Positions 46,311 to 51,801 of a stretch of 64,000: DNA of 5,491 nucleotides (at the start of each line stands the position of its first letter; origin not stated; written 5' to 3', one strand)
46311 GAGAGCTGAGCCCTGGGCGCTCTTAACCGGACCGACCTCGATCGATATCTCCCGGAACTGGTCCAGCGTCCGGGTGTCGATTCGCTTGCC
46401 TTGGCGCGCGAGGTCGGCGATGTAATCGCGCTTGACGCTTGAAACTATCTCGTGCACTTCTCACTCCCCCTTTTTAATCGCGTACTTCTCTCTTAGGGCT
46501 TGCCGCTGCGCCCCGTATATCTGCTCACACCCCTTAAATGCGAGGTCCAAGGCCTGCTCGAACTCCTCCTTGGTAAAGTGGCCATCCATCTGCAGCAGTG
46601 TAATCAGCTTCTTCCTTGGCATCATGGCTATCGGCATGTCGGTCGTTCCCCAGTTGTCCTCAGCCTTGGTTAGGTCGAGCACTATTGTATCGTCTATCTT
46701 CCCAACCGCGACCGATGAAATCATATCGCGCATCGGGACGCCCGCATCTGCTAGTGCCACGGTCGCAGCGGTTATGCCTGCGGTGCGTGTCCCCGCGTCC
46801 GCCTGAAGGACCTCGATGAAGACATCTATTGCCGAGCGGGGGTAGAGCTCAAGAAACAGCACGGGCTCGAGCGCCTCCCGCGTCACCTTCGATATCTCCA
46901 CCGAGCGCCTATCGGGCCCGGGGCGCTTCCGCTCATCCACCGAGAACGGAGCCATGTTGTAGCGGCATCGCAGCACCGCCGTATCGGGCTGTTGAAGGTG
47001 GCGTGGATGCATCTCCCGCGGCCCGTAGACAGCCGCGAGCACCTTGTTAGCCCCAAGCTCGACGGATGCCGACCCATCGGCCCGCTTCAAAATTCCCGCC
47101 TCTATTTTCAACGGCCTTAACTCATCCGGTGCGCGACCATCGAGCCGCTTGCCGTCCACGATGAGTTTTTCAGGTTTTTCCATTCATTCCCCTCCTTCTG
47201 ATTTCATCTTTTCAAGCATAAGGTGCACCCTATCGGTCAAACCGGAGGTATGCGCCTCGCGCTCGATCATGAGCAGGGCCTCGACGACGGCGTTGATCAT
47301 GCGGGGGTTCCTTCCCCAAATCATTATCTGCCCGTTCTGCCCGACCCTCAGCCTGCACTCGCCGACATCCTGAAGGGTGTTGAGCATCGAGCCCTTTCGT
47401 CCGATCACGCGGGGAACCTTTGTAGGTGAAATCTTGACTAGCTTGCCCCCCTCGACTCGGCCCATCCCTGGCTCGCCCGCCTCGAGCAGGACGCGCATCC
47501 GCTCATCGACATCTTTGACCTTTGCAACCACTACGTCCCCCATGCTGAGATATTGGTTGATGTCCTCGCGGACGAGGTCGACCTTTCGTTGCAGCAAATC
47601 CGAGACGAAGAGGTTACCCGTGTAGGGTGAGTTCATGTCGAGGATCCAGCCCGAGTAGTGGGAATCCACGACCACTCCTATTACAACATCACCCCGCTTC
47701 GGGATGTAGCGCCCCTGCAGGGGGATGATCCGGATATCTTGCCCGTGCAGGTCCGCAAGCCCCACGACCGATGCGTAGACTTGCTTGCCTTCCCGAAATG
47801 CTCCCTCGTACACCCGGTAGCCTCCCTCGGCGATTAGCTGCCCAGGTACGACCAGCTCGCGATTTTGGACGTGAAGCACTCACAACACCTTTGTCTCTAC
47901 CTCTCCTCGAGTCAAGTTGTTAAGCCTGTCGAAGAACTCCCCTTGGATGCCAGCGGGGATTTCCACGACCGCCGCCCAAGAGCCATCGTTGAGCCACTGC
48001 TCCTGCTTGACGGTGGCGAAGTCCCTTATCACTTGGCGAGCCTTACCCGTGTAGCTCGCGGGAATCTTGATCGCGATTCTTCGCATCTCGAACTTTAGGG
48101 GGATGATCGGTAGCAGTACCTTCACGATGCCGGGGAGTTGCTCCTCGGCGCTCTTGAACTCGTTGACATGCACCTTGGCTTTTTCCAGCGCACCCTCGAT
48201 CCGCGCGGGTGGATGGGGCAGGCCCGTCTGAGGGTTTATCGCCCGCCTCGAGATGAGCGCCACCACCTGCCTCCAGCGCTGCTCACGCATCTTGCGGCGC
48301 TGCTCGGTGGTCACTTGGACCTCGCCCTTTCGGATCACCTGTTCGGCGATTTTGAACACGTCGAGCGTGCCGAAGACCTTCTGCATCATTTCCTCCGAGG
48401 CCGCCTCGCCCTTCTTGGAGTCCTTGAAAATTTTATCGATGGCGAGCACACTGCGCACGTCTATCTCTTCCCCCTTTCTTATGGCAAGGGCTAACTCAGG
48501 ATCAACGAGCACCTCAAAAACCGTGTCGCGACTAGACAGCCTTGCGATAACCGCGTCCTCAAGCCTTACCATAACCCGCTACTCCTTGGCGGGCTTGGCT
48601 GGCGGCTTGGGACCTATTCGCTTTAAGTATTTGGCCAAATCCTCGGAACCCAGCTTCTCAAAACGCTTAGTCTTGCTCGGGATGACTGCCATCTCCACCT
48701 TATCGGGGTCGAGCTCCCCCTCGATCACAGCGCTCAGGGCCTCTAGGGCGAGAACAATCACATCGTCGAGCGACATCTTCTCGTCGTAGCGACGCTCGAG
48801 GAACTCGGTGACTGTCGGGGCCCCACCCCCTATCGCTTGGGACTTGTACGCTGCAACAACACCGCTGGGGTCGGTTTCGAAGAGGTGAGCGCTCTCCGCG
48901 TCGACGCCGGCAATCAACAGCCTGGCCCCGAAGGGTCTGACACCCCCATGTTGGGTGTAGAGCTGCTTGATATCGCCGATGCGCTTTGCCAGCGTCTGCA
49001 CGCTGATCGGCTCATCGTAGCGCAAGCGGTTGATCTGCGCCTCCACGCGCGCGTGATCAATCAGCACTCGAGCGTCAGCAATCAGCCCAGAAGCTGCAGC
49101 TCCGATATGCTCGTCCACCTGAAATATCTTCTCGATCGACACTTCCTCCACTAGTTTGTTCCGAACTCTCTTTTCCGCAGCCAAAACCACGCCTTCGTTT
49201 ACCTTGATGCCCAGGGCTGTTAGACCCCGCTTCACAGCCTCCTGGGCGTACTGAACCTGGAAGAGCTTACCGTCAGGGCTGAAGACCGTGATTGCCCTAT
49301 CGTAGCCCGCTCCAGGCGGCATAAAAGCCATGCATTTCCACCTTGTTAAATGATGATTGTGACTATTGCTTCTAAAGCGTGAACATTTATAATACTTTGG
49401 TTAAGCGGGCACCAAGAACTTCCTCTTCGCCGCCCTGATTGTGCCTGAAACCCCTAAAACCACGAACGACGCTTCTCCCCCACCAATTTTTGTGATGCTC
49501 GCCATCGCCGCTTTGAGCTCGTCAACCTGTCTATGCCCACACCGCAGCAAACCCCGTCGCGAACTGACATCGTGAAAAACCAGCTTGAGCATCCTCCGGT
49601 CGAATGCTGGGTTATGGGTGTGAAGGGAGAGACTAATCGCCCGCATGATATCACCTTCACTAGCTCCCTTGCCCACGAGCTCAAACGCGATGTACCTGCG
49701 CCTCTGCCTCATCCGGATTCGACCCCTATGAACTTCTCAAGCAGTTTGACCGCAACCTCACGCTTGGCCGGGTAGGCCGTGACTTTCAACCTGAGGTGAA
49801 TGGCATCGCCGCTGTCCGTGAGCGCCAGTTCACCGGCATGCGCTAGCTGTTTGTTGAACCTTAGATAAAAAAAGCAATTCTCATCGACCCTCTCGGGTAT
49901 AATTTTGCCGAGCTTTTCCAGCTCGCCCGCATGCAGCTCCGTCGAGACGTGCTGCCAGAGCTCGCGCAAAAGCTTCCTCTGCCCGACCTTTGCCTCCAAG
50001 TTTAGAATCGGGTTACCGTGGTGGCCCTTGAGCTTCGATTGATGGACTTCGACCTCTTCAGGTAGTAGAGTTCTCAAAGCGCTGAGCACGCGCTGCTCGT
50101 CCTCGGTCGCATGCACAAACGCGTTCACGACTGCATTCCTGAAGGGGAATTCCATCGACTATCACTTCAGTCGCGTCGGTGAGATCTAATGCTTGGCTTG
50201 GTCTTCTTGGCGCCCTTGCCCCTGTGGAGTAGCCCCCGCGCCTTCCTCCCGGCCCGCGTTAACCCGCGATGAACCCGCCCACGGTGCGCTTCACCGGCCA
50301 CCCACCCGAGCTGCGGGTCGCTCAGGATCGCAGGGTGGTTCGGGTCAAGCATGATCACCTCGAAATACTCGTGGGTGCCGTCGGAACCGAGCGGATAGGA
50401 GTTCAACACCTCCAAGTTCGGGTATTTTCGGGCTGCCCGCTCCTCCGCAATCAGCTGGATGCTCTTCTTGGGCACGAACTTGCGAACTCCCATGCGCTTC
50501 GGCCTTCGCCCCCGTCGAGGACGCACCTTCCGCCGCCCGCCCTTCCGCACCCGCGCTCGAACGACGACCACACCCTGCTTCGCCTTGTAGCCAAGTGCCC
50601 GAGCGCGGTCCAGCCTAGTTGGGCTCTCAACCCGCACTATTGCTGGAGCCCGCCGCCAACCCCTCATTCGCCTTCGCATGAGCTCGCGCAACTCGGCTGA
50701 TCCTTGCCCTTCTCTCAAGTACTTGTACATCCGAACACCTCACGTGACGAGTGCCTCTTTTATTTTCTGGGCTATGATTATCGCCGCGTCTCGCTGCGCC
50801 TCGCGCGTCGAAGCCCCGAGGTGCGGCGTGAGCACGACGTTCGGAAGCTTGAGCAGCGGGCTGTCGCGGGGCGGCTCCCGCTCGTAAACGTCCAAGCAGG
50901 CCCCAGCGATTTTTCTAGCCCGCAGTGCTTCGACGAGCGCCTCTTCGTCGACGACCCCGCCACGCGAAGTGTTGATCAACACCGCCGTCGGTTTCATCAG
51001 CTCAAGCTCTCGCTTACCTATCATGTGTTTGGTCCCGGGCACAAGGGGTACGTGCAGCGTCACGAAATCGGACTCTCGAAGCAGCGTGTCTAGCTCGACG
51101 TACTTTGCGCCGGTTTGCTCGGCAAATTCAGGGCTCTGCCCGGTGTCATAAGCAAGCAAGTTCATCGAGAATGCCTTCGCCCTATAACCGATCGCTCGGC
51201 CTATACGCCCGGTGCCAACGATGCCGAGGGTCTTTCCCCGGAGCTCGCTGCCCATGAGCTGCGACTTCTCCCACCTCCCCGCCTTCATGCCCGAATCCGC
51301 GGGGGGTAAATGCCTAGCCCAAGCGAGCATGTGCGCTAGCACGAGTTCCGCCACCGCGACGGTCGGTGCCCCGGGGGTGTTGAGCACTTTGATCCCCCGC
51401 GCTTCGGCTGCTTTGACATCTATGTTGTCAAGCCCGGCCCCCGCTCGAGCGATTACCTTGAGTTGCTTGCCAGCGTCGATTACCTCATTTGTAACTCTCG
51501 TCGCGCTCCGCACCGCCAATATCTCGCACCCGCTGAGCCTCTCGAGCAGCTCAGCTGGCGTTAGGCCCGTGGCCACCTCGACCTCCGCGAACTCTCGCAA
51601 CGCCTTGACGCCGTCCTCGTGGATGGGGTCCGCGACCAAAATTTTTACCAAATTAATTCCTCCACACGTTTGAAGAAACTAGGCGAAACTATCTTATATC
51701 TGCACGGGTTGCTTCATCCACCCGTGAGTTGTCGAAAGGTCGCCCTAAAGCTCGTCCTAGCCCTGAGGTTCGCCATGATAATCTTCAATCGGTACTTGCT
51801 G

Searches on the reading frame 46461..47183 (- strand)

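Call 46: search_protein_families(library=pfam, proteins=[window:46461-47183:-], max_evalue=0.0001)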
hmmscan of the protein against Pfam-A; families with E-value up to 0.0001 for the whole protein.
window:46461-47183:- (240 aa): 2 families
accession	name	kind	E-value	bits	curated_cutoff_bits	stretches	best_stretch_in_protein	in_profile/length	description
PF01138.27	RNase_PH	-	1.4e-37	129.4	25.5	1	21-150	1-130/130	3' exoribonuclease family, domain 1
PF03725.20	RNase_PH_C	-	7.4e-19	67.9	20.8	1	153-218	1-67/67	3' exoribonuclease family, domain 2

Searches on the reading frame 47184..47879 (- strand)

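Call 46: search_protein_families(library=pfam, proteins=[window:47184-47879:-], max_evalue=0.0001)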
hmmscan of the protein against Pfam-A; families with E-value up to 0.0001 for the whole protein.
window:47184-47879:- (231 aa): 3 families
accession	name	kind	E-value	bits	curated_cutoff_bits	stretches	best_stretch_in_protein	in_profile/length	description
PF22625.2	ECR1_N_2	-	2.6e-13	50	27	1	7-55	1-51/51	Exosome RNA binding protein RRP4 N-terminal domain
PF21266.3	RRP4_S1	-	1e-06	29.3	27.3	1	57-122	1-72/73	RRP4, S1 domain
PF00013.35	KH_1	-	9.3e-06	25.7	21.5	1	148-201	4-63/66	KH domain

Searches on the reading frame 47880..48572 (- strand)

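Call 46: search_protein_families(library=pfam, proteins=[window:47880-48572:-], max_evalue=0.0001)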
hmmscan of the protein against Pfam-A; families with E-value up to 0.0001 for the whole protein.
window:47880-48572:- (230 aa): 3 families
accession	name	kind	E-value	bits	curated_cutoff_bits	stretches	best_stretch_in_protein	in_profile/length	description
PF01172.24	SBDS_N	-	7.1e-26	90.4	24.6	1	7-93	2-88/88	Shwachman-Bodian-Diamond syndrome (SBDS) N-terminal domain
PF09377.16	SBDS_domain_II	-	1.2e-20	73.6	27.2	1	101-162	1-62/62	SBDS protein, domain II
PF20268.4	SBDS_C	-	3.3e-20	72.2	27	1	165-230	2-69/71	SBDS protein, C-terminal domain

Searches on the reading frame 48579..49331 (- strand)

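Call 46: search_protein_families(library=pfam, proteins=[window:48579-49331:-], max_evalue=0.0001)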
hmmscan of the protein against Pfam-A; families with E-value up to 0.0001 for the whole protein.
window:48579-49331:- (250 aa): 2 families
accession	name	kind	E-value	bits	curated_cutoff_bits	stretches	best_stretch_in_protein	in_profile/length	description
PF00227.31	Proteasome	-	1.4e-58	198.1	22.4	1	33-217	1-189/189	Proteasome subunit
PF10584.14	Proteasome_A_N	-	1.6e-13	50.5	27.7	1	10-32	1-23/23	Proteasome subunit A N-terminal signature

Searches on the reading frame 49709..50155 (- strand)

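Call 46: search_protein_families(library=pfam, proteins=[window:49709-50155:-], max_evalue=0.0001)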
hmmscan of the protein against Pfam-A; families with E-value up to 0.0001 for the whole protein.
window:49709-50155:- (148 aa): 1 family
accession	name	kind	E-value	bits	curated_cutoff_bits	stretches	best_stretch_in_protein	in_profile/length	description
PF01877.22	RNA_binding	-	2.1e-33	115.6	26.9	1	9-125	3-120/120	RNA binding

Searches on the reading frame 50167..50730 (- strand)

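Call 46: search_protein_families(library=pfam, proteins=[window:50167-50730:-], max_evalue=0.0001)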
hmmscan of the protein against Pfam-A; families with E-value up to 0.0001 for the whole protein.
window:50167-50730:- (187 aa): 1 family
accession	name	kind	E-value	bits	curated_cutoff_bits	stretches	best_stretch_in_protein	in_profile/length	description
PF00827.22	Ribosomal_L15e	-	4.6e-73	245.4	27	1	1-183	2-190/191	Ribosomal L15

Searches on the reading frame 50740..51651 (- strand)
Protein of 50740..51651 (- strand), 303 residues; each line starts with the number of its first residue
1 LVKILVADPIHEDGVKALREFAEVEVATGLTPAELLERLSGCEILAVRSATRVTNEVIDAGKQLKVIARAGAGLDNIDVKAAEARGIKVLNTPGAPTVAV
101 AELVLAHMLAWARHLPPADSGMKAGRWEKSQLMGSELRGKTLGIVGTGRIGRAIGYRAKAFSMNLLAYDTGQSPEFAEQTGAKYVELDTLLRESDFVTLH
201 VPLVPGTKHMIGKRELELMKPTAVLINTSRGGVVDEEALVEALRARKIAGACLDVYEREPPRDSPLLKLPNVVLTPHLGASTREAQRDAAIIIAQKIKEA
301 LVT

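Call 46: search_protein_families(library=pfam, proteins=[window:50740-51651:-], max_evalue=0.0001)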
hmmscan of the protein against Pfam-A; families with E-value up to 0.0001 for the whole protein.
window:50740-51651:- (303 aa): 2 families
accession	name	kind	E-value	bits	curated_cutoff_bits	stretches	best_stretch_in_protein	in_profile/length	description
PF02826.25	2-Hacid_dh_C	-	7.4e-67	224.6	25.1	1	105-279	1-178/178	D-isomer specific 2-hydroxyacid dehydrogenase, NAD binding domain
PF00389.36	2-Hacid_dh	-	2.2e-36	124.9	24.6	1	4-301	1-124/134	D-isomer specific 2-hydroxyacid dehydrogenase, catalytic domain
